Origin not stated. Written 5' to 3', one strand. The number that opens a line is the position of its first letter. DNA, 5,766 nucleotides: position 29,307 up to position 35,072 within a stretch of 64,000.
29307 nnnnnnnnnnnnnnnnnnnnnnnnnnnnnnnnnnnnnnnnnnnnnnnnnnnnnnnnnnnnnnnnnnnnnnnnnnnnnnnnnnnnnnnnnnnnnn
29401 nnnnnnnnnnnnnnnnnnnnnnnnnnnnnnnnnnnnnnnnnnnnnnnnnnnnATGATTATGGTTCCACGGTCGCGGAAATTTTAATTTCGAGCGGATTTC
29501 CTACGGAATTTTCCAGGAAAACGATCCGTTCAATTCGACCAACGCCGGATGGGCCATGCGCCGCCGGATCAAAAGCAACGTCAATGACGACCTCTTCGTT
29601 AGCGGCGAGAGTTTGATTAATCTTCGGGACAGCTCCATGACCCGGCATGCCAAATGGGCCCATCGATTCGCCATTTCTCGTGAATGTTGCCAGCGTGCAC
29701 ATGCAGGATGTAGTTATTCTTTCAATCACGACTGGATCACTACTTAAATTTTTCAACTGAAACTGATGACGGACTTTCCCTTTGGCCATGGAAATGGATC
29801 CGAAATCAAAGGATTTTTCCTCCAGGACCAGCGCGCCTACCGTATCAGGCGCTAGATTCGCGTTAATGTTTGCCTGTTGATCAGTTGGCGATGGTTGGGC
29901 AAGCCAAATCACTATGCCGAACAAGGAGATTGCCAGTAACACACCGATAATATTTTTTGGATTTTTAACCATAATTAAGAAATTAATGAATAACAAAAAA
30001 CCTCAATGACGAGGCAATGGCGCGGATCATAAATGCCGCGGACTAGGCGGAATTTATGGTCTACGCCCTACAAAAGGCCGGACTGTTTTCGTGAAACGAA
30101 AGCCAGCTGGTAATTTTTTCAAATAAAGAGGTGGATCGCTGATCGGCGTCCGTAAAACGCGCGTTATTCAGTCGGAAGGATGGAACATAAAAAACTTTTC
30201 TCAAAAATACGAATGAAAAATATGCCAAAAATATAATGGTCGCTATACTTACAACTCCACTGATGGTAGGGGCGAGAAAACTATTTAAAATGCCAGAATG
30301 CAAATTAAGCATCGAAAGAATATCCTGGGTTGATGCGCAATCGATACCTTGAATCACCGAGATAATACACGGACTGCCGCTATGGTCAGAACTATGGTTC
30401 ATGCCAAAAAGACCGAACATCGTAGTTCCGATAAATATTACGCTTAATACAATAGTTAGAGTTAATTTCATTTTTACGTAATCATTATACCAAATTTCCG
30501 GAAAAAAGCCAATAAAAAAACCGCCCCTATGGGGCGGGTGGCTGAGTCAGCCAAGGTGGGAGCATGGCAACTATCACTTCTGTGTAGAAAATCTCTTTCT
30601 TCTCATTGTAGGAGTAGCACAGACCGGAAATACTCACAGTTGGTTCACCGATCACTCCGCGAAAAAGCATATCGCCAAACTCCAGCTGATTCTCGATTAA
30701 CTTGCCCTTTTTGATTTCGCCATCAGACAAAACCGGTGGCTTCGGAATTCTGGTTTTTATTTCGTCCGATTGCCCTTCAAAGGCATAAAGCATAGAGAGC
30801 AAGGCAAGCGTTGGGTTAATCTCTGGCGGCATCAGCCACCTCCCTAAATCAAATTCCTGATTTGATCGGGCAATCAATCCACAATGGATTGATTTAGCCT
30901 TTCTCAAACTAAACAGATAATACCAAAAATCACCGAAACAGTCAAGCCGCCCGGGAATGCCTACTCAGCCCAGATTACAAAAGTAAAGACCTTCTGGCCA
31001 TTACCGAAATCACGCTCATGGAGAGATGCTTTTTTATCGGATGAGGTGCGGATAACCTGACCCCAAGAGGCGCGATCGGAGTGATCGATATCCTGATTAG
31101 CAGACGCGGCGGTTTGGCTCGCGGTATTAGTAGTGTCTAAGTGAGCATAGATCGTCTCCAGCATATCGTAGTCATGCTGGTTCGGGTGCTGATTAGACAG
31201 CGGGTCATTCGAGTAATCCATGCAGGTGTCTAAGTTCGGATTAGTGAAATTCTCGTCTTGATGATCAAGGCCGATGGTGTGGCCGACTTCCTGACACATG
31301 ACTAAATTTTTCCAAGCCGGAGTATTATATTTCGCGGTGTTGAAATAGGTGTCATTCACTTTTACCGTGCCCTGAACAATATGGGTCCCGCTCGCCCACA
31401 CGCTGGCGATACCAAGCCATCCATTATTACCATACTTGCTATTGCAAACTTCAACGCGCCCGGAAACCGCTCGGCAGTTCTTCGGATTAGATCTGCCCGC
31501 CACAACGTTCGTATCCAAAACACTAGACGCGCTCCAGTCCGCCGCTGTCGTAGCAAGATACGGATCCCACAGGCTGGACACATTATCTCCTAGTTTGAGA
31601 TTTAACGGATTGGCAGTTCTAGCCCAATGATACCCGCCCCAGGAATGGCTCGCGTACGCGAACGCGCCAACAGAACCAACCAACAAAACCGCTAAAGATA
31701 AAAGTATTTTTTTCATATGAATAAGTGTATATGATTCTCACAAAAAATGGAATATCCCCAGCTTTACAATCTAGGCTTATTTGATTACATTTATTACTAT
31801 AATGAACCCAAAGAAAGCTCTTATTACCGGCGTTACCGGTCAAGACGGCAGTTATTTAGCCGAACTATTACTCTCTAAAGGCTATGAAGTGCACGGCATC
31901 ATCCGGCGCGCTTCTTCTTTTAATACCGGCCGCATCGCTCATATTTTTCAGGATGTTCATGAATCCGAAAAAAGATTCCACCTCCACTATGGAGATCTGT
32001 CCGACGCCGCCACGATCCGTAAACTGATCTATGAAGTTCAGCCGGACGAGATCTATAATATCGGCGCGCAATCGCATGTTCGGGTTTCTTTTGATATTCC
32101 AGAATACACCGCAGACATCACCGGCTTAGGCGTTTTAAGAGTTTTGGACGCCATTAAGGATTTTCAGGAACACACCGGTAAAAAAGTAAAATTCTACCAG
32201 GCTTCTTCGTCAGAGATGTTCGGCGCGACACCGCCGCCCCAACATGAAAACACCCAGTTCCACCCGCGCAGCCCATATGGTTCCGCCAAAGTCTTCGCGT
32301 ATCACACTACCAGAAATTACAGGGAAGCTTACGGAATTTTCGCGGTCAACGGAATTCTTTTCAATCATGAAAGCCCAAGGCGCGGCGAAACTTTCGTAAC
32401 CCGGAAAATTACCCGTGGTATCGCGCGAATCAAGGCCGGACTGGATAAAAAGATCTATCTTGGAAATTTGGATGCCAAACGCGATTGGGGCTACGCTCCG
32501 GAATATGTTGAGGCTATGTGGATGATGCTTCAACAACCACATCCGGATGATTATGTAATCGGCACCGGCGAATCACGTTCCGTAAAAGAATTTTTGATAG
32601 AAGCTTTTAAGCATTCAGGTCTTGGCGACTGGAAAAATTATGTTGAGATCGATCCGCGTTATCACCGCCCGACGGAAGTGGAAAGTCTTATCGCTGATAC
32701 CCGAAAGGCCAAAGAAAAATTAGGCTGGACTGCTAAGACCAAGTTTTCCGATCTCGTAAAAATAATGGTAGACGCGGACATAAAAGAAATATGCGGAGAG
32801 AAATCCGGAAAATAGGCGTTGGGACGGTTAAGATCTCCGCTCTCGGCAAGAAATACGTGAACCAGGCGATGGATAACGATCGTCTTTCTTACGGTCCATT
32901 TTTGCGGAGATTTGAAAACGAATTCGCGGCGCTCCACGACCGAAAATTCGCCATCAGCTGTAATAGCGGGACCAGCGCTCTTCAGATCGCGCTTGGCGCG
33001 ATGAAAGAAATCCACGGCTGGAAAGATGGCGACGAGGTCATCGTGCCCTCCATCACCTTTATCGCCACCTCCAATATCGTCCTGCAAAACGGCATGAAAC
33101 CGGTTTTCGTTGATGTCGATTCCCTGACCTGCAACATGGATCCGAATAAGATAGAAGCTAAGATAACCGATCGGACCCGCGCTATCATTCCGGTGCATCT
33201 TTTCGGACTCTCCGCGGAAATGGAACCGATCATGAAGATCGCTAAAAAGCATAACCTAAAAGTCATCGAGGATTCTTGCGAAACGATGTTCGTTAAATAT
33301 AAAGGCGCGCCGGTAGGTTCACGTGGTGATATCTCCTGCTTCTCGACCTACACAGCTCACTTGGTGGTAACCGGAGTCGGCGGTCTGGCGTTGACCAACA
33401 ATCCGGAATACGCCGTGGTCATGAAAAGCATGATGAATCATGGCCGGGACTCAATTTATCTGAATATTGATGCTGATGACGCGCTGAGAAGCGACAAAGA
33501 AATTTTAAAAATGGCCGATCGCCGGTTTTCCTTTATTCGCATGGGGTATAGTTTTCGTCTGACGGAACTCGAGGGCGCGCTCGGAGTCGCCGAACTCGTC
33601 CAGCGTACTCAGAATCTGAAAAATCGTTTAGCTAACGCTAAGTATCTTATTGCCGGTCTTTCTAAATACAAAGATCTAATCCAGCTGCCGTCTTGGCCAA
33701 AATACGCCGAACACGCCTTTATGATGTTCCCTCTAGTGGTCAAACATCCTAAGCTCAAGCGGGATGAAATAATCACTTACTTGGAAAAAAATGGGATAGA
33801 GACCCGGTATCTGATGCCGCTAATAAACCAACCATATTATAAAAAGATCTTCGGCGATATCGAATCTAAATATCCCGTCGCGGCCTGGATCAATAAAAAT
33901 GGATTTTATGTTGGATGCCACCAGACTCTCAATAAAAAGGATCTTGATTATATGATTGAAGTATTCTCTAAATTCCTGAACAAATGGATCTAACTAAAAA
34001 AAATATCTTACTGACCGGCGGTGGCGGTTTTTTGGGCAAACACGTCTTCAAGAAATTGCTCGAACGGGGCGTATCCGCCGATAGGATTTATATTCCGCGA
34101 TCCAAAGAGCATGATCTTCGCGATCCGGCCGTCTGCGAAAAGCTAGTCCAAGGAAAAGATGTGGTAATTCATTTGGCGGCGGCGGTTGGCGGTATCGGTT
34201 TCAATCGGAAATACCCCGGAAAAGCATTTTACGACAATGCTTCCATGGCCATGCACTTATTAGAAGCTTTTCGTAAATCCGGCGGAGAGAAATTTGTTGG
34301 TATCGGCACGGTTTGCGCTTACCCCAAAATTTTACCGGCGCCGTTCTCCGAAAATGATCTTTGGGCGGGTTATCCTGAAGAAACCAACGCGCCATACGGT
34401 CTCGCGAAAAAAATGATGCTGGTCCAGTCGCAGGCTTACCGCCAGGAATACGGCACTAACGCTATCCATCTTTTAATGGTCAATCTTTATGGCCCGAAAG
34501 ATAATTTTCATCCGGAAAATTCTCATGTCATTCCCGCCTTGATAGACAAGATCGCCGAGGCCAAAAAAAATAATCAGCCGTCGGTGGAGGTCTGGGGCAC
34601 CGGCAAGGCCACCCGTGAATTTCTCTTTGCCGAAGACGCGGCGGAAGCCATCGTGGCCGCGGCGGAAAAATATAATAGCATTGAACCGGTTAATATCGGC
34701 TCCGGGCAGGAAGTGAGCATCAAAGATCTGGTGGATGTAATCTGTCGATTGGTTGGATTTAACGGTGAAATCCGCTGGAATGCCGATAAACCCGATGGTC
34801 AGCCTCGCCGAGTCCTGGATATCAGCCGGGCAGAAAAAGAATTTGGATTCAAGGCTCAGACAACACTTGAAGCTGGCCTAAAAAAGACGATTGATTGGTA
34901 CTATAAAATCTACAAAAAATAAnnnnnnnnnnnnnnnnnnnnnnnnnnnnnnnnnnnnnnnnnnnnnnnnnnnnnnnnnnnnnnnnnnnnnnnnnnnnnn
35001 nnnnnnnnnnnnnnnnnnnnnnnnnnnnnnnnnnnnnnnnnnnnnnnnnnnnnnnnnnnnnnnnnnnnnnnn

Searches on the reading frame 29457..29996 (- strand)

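Call 79: search_protein_families(library=pfam, proteins=[window:29457-29996:-], max_evalue=0.00001)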
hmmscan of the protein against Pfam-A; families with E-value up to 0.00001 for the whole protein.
window:29457-29996:- (179 aa): 1 family
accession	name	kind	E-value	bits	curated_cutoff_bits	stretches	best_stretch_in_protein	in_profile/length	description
PF07610.17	DUF1573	-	9e-14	51.7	26.1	1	58-108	3-52/98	Protein of unknown function (DUF1573)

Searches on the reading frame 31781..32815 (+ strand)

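Call 77: search_protein_families(library=pfam, proteins=[window:31781-32815:+], max_evalue=0.00001)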
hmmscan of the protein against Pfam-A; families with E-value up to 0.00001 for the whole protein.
window:31781-32815:+ (344 aa): 3 families
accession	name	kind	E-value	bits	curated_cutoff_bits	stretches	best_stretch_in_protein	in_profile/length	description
PF16363.11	GDP_Man_Dehyd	-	3.4e-137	457.8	27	1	14-329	1-332/332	GDP-mannose 4,6 dehydratase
PF01370.27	Epimerase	-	5.2e-72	242.6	20.9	1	13-261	1-240/240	NAD dependent epimerase/dehydratase family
PF04321.23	RmlD_sub_bind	-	1.8e-07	31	27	1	12-192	2-151/287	RmlD substrate binding domain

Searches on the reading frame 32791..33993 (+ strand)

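Call 77: search_protein_families(library=pfam, proteins=[window:32791-33993:+], max_evalue=0.00001)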
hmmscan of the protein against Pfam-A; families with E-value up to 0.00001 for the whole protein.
window:32791-33993:+ (400 aa): 2 families
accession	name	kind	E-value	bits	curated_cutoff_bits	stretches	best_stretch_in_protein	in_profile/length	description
PF01041.23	DegT_DnrJ_EryC1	-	1.5e-93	314.3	19.8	1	20-391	8-358/360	DegT/DnrJ/EryC1/StrS aminotransferase family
PF01053.26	Cys_Met_Meta_PP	-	2.5e-06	26.8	27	1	36-204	52-215/381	Cys/Met metabolism PLP-dependent enzyme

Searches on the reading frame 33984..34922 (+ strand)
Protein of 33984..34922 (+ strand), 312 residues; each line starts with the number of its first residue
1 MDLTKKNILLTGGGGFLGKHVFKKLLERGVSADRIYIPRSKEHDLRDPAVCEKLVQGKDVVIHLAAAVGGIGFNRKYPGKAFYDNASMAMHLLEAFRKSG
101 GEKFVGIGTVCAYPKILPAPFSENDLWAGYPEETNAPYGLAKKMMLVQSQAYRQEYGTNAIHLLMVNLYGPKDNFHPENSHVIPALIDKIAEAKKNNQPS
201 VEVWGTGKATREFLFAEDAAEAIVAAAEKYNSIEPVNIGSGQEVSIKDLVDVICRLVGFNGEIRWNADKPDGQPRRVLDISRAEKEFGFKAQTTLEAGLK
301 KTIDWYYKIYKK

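Call 77: search_protein_families(library=pfam, proteins=[window:33984-34922:+], max_evalue=0.00001)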
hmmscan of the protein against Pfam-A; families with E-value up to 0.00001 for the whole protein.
window:33984-34922:+ (312 aa): 4 families
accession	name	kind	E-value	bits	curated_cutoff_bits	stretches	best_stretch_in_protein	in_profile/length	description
PF01370.27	Epimerase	-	1.2e-52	179.1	20.9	1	8-239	1-240/240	NAD dependent epimerase/dehydratase family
PF16363.11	GDP_Man_Dehyd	-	5.3e-29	102.2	27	1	9-302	1-332/332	GDP-mannose 4,6 dehydratase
PF02719.21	Polysacc_synt_2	-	1.2e-07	31.6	20.2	0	138-261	138-251/293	Polysaccharide biosynthesis protein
PF01073.25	3Beta_HSD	-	5.7e-06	26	22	0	10-232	2-234/280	3-beta hydroxysteroid dehydrogenase/isomerase family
